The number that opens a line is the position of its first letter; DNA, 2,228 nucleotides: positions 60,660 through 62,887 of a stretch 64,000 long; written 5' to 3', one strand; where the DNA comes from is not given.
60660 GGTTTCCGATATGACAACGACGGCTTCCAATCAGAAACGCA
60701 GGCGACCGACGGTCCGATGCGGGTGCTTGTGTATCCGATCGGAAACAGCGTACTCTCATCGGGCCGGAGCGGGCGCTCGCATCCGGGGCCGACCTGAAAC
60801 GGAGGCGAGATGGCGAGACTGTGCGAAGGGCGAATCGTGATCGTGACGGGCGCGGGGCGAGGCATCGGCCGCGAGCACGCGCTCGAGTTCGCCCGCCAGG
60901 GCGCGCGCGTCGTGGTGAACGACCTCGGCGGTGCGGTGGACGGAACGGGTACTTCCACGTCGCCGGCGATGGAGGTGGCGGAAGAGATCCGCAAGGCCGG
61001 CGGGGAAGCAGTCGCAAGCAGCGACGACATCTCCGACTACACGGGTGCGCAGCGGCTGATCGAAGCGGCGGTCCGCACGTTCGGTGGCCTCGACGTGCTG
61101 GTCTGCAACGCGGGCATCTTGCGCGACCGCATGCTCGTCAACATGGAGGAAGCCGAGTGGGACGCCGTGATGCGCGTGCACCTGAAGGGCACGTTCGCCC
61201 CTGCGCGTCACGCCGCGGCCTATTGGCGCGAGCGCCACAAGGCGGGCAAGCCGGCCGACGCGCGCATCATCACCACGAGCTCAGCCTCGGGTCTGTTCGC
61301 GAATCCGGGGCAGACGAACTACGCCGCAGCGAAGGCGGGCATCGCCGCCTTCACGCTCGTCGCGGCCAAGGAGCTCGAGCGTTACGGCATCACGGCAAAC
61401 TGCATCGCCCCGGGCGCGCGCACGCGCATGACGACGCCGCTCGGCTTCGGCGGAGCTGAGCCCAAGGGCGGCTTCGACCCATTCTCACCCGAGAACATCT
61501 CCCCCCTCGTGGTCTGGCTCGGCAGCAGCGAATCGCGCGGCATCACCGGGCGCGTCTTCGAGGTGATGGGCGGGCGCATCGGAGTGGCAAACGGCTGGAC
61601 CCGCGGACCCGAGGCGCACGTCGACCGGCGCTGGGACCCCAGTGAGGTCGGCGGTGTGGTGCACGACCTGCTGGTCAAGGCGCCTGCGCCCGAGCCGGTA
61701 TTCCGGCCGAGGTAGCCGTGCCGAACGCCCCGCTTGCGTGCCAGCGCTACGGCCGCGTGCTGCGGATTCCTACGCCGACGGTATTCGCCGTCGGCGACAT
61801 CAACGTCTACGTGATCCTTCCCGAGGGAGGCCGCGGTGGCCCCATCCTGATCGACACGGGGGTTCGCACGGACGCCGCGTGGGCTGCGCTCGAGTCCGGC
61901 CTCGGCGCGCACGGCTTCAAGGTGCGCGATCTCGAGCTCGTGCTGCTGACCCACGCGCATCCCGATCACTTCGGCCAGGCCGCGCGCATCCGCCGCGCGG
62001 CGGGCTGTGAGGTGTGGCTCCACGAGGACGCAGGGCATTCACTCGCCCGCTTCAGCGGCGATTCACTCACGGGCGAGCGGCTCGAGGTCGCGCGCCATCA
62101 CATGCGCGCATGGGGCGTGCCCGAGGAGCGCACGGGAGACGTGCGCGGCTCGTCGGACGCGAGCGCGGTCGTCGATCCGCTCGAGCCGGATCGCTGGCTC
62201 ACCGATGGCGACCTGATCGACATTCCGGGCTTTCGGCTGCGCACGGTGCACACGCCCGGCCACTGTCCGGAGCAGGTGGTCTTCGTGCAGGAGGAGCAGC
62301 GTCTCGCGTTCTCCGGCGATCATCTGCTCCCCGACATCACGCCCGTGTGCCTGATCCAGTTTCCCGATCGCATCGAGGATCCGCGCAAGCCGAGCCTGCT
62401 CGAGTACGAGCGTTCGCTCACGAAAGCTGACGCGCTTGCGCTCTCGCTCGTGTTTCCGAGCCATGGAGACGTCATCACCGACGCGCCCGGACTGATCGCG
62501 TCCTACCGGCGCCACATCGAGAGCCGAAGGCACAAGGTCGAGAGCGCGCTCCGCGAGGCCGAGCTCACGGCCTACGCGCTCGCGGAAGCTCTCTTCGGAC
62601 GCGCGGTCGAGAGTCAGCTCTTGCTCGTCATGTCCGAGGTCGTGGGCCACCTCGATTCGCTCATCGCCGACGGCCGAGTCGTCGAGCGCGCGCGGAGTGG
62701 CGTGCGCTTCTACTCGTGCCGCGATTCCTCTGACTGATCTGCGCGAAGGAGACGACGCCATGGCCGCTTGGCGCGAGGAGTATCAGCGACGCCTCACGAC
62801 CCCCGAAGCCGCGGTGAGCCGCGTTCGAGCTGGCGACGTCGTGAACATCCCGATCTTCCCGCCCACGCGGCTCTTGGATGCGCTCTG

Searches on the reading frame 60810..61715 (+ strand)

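Call 55: search_protein_families(library=pfam, proteins=[window:60810-61715:+], max_evalue=0.001)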
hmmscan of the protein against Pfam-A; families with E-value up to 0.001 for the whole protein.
window:60810-61715:+ (301 aa): 3 families
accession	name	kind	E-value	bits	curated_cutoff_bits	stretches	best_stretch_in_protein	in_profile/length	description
PF00106.31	adh_short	-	5e-43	147.3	26.6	1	9-208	2-187/195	short chain dehydrogenase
PF13561.12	adh_short_C2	-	2.1e-37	129.4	27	1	14-255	1-234/236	Enoyl-(Acyl carrier protein) reductase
PF08659.16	KR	-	4.8e-17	62.9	22.6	1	10-182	3-160/180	KR domain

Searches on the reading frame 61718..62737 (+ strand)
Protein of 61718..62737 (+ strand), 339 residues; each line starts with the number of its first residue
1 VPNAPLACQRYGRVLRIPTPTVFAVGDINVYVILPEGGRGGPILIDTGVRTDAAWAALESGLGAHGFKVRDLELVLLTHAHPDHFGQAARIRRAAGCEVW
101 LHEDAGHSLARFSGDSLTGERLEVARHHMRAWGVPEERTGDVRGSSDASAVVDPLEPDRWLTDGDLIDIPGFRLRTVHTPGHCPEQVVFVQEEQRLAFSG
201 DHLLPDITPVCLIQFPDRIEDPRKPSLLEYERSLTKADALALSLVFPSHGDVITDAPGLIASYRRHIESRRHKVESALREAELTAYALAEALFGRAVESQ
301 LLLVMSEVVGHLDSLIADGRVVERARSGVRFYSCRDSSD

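Call 55: search_protein_families(library=pfam, proteins=[window:61718-62737:+], max_evalue=0.001)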
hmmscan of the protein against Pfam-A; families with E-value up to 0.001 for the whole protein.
window:61718-62737:+ (339 aa): 2 families
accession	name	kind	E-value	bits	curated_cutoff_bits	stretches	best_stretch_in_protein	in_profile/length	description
PF00753.33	Lactamase_B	-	1.9e-28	100.2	22.7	1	26-249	4-196/196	Metallo-beta-lactamase superfamily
PF12706.13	Lactamase_B_2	-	9.1e-07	29.1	27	1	43-132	3-93/200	Beta-lactamase superfamily domain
